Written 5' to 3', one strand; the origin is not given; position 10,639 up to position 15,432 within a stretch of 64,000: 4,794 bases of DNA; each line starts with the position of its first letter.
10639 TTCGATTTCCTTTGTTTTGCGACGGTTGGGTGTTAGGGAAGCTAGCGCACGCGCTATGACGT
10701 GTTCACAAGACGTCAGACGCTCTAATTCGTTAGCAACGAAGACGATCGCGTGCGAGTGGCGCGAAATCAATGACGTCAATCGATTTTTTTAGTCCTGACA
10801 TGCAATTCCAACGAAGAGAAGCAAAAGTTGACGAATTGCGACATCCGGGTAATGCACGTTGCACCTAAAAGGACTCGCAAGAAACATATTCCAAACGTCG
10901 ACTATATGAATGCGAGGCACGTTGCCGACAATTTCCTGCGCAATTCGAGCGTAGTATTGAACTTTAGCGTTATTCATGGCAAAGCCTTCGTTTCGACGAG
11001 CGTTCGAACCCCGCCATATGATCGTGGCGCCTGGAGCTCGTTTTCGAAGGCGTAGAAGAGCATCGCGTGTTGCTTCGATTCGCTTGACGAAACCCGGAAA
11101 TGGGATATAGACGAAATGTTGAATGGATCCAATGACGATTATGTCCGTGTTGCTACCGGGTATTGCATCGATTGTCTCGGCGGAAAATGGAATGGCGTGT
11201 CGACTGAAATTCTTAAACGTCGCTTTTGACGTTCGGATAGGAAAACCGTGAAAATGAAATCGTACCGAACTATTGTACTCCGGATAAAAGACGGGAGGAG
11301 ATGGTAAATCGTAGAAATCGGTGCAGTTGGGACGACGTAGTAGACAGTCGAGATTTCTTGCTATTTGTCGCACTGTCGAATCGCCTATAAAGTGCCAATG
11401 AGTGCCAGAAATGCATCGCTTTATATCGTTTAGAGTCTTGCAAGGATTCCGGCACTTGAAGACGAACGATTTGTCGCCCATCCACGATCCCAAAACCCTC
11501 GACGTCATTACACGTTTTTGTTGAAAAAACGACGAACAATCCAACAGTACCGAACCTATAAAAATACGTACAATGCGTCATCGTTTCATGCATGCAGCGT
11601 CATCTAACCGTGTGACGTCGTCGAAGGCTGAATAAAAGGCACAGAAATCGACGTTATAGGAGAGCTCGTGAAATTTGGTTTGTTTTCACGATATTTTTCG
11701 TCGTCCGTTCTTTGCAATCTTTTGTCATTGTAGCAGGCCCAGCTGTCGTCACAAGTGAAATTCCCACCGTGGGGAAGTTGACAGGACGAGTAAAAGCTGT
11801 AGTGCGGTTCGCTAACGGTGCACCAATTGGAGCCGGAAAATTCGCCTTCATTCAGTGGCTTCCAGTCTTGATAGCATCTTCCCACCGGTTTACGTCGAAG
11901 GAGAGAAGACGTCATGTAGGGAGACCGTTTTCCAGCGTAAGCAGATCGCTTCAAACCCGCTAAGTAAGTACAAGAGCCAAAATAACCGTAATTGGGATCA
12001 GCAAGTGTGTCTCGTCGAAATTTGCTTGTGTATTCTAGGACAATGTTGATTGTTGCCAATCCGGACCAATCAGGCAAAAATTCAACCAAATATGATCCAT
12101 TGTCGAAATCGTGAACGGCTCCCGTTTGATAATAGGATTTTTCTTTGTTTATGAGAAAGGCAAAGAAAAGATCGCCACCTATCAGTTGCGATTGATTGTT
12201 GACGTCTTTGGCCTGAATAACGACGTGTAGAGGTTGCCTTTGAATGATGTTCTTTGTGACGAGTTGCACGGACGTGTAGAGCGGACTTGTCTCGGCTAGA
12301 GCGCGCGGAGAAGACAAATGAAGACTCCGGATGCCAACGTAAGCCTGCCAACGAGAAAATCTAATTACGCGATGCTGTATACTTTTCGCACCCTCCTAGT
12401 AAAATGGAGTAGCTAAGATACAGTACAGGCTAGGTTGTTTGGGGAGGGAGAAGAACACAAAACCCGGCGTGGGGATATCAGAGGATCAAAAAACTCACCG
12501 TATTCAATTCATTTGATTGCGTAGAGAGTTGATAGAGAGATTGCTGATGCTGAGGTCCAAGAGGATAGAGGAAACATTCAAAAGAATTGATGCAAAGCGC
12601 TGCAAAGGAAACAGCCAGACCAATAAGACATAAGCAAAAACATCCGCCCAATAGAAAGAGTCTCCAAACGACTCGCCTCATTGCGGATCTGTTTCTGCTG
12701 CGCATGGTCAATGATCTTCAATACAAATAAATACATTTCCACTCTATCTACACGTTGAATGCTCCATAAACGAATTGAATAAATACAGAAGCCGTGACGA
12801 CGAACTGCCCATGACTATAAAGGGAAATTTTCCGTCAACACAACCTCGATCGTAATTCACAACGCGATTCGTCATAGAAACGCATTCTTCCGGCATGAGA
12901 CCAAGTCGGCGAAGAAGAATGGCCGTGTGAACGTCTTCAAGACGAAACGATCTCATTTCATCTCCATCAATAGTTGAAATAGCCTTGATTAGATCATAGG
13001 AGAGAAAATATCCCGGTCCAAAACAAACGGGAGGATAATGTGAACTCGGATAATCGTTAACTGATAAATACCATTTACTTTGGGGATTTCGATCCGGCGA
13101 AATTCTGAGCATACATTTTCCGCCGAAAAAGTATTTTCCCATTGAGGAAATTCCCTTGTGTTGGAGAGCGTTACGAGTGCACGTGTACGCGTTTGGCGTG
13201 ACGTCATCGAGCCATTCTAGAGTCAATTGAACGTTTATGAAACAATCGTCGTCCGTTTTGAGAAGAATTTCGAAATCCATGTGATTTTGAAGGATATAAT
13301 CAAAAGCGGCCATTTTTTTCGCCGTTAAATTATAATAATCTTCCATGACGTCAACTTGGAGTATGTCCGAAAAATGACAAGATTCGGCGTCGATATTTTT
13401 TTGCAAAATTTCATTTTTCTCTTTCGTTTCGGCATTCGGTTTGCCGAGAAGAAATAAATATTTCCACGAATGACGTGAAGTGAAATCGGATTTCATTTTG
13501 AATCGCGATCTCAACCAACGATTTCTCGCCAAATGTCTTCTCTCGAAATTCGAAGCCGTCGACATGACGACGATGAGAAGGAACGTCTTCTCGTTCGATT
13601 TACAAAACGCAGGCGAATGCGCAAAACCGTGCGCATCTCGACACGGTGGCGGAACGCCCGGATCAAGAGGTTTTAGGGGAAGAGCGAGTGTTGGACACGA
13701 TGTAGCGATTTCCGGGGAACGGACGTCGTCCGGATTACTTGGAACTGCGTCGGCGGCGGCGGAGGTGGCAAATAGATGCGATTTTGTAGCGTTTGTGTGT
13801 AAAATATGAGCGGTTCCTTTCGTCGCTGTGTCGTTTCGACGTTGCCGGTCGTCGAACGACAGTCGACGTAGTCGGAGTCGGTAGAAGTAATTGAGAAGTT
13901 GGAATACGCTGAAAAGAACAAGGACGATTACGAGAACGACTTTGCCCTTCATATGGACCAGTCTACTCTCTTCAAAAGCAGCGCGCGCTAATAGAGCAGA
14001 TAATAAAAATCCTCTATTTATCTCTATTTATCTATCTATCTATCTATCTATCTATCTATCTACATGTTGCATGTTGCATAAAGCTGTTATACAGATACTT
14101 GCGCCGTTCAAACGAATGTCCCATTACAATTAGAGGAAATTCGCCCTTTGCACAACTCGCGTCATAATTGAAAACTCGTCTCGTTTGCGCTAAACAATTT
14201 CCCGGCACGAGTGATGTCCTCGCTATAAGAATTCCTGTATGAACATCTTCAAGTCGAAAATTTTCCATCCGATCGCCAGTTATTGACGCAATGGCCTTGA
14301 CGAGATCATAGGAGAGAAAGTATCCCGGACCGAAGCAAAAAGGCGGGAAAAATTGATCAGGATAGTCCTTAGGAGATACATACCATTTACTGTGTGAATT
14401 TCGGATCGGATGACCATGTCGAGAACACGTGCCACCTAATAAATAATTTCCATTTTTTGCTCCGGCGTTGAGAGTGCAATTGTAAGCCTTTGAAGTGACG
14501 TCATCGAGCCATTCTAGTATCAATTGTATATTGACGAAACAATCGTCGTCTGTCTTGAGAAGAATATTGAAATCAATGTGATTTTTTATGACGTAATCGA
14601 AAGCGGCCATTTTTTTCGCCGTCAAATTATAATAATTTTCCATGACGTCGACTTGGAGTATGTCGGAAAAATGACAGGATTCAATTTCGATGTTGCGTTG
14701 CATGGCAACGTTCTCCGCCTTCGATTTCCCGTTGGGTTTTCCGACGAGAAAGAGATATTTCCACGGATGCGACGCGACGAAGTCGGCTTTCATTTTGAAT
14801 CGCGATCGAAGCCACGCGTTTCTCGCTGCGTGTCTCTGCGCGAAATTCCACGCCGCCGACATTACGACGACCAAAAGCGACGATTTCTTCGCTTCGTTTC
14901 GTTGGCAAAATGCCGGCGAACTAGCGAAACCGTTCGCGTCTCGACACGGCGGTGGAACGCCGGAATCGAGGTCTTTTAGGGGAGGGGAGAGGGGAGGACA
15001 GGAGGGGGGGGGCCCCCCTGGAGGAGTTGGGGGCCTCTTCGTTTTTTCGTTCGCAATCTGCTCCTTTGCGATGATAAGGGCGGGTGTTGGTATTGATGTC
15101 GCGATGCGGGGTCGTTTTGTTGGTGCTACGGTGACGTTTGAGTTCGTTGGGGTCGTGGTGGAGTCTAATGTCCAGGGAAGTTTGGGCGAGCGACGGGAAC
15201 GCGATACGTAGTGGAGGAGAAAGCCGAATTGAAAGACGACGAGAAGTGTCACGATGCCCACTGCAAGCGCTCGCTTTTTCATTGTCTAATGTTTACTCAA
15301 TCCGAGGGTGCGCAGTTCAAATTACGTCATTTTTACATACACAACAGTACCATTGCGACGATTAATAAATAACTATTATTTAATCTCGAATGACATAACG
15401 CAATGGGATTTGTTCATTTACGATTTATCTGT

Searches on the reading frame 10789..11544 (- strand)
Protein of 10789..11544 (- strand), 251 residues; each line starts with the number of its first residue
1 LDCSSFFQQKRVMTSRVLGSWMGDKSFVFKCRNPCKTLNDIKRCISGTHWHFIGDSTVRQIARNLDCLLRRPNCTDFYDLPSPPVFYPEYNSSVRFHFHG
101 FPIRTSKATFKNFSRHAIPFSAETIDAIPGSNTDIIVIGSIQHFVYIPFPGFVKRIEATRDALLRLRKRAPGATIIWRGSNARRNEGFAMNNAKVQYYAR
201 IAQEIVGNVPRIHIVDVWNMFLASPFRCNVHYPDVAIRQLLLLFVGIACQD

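Call 16: search_protein_families(library=pfam, proteins=[window:10789-11544:-], max_evalue=0.01)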
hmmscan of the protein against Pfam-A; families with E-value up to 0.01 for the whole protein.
window:10789-11544:- (251 aa): 2 families
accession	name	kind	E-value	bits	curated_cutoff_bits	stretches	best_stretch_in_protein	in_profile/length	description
PF24536.2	NXPE4_C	-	2.4e-34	119.3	27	1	37-249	9-220/220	NXPE family member 4-like, C-terminal domain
PF13839.12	PC-Esterase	-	0.00092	19.7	27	1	45-145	13-122/284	GDSL/SGNH-like Acyl-Esterase family found in Pmr5 and Cas1p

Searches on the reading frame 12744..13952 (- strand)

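Call 16: search_protein_families(library=pfam, proteins=[window:12744-13952:-], max_evalue=0.01)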
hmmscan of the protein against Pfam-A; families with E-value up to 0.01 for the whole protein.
window:12744-13952:- (402 aa): 1 family
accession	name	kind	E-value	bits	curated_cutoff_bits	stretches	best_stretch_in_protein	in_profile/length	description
PF01762.27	Galactosyl_T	-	4.1e-28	99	23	1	137-357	1-194/195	Galactosyltransferase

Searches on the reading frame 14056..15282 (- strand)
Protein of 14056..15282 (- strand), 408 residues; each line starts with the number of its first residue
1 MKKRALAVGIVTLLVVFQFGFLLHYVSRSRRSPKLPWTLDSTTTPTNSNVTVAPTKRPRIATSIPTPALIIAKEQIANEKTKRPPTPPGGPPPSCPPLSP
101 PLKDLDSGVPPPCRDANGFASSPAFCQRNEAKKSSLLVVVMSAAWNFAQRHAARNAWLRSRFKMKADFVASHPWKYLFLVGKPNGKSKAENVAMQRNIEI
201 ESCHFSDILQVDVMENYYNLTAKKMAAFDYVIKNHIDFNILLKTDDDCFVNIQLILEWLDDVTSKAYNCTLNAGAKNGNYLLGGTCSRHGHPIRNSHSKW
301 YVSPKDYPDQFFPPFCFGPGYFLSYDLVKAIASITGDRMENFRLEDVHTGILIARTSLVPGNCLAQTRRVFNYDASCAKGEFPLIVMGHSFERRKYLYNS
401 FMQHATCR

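Call 16: search_protein_families(library=pfam, proteins=[window:14056-15282:-], max_evalue=0.01)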
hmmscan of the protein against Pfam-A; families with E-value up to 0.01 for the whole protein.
window:14056-15282:- (408 aa): 1 family
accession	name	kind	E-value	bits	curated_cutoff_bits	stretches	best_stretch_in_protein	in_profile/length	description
PF01762.27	Galactosyl_T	-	3e-33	115.7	23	1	148-357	1-188/195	Galactosyltransferase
